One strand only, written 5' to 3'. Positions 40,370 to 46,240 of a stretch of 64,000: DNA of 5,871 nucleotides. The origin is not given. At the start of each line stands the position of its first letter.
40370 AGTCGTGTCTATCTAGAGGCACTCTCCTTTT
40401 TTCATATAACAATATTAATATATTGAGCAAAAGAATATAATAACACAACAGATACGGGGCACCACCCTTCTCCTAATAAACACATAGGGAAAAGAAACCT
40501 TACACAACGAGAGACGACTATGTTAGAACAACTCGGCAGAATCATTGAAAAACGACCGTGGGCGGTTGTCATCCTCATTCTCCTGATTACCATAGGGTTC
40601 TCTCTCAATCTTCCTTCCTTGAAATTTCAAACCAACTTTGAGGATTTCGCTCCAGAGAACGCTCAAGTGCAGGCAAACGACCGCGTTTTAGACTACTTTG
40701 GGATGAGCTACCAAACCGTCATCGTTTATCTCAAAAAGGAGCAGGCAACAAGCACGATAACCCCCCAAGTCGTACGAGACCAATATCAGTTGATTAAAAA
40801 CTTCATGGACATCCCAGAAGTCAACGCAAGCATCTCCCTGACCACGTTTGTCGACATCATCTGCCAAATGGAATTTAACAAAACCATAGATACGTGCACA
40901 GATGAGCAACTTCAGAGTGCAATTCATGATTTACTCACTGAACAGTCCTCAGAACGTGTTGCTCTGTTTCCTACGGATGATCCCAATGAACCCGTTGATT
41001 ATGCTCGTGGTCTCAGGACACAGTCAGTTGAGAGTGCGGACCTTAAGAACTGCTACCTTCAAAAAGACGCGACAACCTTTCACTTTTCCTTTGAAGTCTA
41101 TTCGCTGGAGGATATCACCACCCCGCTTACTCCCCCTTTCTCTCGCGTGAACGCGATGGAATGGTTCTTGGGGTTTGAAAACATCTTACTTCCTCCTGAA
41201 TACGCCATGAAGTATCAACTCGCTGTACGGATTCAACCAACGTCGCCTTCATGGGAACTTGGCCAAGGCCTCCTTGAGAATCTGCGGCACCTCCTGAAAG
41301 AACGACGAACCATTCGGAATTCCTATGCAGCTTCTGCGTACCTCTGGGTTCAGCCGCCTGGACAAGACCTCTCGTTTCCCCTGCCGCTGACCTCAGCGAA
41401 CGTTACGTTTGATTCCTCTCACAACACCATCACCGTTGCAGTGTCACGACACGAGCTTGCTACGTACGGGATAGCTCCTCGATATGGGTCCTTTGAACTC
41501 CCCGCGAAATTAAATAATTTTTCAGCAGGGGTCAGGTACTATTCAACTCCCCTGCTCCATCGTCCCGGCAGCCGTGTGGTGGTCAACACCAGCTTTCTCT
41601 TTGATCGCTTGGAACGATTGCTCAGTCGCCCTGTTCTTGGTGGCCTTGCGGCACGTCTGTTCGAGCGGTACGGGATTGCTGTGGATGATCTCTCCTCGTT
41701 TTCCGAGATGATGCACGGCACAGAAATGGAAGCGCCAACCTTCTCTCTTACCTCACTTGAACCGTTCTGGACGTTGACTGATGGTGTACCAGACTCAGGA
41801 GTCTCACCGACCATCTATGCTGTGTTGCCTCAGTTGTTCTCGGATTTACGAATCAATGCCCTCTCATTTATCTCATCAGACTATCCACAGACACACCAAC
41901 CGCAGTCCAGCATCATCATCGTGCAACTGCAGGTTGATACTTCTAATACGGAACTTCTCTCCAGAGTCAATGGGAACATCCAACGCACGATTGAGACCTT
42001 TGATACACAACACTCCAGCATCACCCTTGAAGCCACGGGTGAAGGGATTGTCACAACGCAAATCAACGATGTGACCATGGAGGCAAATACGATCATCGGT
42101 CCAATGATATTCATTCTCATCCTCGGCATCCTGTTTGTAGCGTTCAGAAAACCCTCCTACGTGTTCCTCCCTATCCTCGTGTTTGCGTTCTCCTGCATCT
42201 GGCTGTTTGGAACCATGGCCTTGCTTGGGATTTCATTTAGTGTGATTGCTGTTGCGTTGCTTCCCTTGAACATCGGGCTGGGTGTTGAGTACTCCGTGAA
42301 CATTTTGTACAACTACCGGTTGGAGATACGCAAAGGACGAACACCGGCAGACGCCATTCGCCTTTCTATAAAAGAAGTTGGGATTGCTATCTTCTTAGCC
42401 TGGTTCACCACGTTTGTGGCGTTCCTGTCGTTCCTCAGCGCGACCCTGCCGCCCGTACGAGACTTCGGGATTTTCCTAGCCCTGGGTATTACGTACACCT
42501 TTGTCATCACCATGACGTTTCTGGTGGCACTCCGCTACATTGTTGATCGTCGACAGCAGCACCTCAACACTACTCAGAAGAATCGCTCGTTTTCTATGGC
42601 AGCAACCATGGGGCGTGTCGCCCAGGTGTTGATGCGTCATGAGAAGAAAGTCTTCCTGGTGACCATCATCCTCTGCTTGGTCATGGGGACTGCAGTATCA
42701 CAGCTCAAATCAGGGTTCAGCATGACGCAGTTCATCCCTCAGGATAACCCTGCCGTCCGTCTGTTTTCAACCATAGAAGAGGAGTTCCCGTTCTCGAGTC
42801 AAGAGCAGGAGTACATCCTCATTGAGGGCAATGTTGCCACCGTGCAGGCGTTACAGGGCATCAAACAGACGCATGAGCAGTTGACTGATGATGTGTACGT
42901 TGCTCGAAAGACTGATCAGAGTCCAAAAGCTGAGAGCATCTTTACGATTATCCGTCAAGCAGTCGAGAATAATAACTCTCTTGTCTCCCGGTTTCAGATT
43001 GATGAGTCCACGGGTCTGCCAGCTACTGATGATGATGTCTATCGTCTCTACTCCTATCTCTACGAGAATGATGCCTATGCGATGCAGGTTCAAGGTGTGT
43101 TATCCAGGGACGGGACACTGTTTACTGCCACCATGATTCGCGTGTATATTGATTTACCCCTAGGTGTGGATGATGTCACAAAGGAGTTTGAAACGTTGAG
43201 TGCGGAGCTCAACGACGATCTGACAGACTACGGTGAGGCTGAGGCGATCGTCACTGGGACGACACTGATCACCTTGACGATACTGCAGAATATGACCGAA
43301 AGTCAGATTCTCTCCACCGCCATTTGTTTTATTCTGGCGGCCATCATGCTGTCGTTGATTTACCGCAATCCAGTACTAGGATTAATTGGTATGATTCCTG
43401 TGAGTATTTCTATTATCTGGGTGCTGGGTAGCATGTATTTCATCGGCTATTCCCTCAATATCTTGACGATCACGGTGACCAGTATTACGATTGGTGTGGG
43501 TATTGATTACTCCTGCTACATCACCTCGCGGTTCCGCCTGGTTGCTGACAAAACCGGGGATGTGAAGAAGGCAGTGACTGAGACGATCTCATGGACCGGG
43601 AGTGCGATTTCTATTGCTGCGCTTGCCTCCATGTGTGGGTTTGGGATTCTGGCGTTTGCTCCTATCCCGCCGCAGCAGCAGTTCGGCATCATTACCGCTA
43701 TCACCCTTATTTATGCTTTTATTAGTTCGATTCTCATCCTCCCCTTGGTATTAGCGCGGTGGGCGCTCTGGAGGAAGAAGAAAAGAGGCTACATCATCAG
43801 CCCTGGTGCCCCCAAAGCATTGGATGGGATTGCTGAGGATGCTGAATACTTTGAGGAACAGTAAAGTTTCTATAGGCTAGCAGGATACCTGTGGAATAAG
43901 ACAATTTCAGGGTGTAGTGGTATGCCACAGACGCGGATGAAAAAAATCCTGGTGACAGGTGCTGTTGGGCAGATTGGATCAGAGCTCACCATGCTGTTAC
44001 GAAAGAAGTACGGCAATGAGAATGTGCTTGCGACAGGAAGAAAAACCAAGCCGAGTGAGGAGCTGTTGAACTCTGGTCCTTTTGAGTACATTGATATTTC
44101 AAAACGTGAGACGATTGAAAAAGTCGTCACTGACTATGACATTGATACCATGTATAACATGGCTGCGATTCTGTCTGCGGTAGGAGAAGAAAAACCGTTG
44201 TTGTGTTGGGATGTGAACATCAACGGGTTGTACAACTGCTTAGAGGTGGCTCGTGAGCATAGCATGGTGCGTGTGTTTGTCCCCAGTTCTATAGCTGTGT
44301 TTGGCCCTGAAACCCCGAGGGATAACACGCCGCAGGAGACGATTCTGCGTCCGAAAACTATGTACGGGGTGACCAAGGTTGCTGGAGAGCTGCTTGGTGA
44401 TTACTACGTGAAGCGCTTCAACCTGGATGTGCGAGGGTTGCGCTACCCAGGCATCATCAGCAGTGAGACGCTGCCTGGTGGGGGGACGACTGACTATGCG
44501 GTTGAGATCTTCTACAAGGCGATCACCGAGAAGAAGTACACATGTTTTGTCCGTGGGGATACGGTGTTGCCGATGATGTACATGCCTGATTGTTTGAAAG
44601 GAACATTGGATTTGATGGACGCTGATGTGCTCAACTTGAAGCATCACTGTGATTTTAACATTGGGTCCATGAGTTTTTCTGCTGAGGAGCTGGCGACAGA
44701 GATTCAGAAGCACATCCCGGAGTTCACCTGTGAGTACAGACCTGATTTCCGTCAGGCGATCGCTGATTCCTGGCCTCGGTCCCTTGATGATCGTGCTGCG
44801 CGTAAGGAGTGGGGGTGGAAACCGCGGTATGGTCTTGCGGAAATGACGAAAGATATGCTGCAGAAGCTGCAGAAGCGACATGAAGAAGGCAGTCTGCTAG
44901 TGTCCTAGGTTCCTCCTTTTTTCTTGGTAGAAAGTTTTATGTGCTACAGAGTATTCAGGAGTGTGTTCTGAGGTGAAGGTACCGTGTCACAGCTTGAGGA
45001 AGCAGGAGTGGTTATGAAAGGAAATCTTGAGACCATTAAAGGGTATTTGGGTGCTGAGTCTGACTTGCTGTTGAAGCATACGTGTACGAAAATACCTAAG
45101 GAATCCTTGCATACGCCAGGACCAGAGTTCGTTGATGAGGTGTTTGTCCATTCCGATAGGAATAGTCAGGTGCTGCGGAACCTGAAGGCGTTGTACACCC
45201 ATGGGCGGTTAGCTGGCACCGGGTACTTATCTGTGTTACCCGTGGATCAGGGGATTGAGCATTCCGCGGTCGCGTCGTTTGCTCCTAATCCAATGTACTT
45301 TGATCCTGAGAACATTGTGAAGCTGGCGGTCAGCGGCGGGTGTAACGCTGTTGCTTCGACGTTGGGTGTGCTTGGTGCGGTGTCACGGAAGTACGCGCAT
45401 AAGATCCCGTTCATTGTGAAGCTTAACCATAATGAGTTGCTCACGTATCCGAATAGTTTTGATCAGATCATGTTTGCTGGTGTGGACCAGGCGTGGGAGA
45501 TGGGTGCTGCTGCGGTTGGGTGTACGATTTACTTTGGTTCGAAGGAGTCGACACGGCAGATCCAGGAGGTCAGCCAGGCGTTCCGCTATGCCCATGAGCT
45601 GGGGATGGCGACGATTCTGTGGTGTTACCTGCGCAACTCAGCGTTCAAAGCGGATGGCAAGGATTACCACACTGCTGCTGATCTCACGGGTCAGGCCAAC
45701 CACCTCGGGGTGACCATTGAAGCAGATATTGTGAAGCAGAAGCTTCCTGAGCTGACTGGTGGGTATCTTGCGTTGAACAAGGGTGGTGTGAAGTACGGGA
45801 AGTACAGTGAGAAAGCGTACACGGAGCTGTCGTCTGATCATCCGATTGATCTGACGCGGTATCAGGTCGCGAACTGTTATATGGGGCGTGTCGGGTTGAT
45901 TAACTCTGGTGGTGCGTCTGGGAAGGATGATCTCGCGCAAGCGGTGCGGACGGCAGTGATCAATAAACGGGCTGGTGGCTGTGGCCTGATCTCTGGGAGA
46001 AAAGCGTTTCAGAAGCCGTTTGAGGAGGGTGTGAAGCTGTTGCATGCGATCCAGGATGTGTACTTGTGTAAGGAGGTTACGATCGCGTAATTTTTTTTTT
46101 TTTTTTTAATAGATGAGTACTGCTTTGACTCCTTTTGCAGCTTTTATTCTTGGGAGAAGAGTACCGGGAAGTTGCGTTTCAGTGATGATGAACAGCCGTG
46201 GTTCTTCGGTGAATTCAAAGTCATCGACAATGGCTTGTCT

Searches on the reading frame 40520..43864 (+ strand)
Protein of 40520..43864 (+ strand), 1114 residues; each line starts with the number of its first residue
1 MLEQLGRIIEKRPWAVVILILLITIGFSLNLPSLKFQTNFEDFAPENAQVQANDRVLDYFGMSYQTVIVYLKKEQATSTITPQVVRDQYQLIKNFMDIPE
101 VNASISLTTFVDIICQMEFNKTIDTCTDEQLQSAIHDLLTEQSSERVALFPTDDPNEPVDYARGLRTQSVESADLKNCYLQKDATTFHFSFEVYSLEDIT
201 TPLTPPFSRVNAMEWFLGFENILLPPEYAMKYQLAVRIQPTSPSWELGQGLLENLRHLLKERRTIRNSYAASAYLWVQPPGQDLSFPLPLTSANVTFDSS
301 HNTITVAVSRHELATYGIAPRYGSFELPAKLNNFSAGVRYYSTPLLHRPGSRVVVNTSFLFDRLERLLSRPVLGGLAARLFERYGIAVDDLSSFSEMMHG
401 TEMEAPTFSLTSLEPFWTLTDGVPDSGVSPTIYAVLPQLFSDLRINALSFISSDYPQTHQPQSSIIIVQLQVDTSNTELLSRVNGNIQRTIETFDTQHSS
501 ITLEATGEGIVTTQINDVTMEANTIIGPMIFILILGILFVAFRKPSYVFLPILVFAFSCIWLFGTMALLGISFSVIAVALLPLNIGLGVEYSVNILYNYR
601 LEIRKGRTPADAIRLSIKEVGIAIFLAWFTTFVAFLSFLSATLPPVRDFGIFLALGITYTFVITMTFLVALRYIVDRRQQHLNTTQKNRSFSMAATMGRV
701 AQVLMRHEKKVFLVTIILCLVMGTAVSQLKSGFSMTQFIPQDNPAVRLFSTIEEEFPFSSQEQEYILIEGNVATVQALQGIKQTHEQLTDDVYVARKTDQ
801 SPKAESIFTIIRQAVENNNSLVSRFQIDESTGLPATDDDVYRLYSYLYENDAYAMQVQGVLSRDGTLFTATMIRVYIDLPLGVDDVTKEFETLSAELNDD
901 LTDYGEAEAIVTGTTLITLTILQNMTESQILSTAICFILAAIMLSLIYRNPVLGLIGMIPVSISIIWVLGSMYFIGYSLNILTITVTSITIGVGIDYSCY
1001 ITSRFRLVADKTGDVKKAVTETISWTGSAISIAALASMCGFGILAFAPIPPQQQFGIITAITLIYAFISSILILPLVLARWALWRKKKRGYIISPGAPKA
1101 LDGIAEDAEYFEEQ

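Call 12: search_protein_families(library=pfam, proteins=[window:40520-43864:+], max_evalue=0.001)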
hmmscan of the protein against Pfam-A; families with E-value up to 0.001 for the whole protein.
window:40520-43864:+ (1114 aa): 4 families
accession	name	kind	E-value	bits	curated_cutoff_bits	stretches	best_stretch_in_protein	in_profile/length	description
PF03176.21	MMPL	-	2.2e-45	155.5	20.5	2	738-1089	2-312/333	MMPL family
PF12349.14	Sterol-sensing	-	1.1e-15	58.2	22.3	2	549-686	10-146/153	Sterol-sensing domain of SREBP cleavage-activation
PF02460.24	Patched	-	2.5e-15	57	23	2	932-1078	9-154/156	Patched SSD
PF00873.25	ACR_tran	-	1.3e-07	30.2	28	1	462-733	278-552/1021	AcrB/AcrD/AcrF family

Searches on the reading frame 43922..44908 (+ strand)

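Call 12: search_protein_families(library=pfam, proteins=[window:43922-44908:+], max_evalue=0.001)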
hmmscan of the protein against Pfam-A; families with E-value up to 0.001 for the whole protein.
window:43922-44908:+ (328 aa): 6 families
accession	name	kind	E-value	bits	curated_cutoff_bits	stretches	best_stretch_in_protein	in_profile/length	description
PF01370.27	Epimerase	-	1.5e-29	103.5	20.9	1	9-248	1-240/240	NAD dependent epimerase/dehydratase family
PF16363.11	GDP_Man_Dehyd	-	2.7e-24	86.7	27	1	10-312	1-332/332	GDP-mannose 4,6 dehydratase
PF04321.23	RmlD_sub_bind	-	4.8e-13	49.3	27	1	8-157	2-134/287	RmlD substrate binding domain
PF01073.25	3Beta_HSD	-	2.1e-08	34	22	1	10-135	1-128/280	3-beta hydroxysteroid dehydrogenase/isomerase family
PF02719.21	Polysacc_synt_2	-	1.8e-06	27.8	20.2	1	9-119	1-124/293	Polysaccharide biosynthesis protein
PF07993.18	NAD_binding_4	-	2.8e-06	27.1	20.1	1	73-213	88-242/258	Male sterility protein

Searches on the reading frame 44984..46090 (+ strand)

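Call 12: search_protein_families(library=pfam, proteins=[window:44984-46090:+], max_evalue=0.001)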
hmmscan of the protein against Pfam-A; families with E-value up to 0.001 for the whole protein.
window:44984-46090:+ (368 aa): 1 family
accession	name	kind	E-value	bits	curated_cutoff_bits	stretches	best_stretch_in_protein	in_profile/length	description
PF01791.15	DeoC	-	7.9e-65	219.1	23.8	1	83-344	2-229/229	DeoC/LacD family aldolase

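Call 24: search_protein_families(library=ncbifam, proteins=[window:44984-46090:+], max_evalue=0.00001)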
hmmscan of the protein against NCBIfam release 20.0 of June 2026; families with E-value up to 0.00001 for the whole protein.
window:44984-46090:+ (368 aa): 8 families
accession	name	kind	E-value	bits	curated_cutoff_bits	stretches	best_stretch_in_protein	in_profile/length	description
NF006707.0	PRK09250.1-4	equivalog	1.2e-198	659.3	327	1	15-368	4-355/355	class I fructose-bisphosphate aldolase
NF006706.0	PRK09250.1-3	equivalog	1.2e-164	547.3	664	1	18-368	4-350/350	class I fructose-bisphosphate aldolase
NF006705.0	PRK09250.1-2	equivalog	2.1e-162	539.9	682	1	17-368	3-349/349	class I fructose-bisphosphate aldolase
NF006704.0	PRK09250.1-1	equivalog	3.9e-61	206.6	277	1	57-361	15-306/308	class I fructose-bisphosphate aldolase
NF005556.0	PRK07226.1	subfamily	3.3e-23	82.4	241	1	82-253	21-180/267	2-amino-3,7-dideoxy-D-threo-hept-6-ulosonate synthase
NF005321.0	PRK06852.1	equivalog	7.1e-23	81.2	420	1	77-256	32-215/308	aldolase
TIGR01949.1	ADH_synth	equivalog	4.8e-16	59.2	299.45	1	75-252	9-173/255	2-amino-3,7-dideoxy-D-threo-hept-6-ulosonate synthase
NF040816.1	Fbpase1_Arch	equivalog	8.7e-16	58.2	430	1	83-222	22-159/271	class I fructose-bisphosphate aldolase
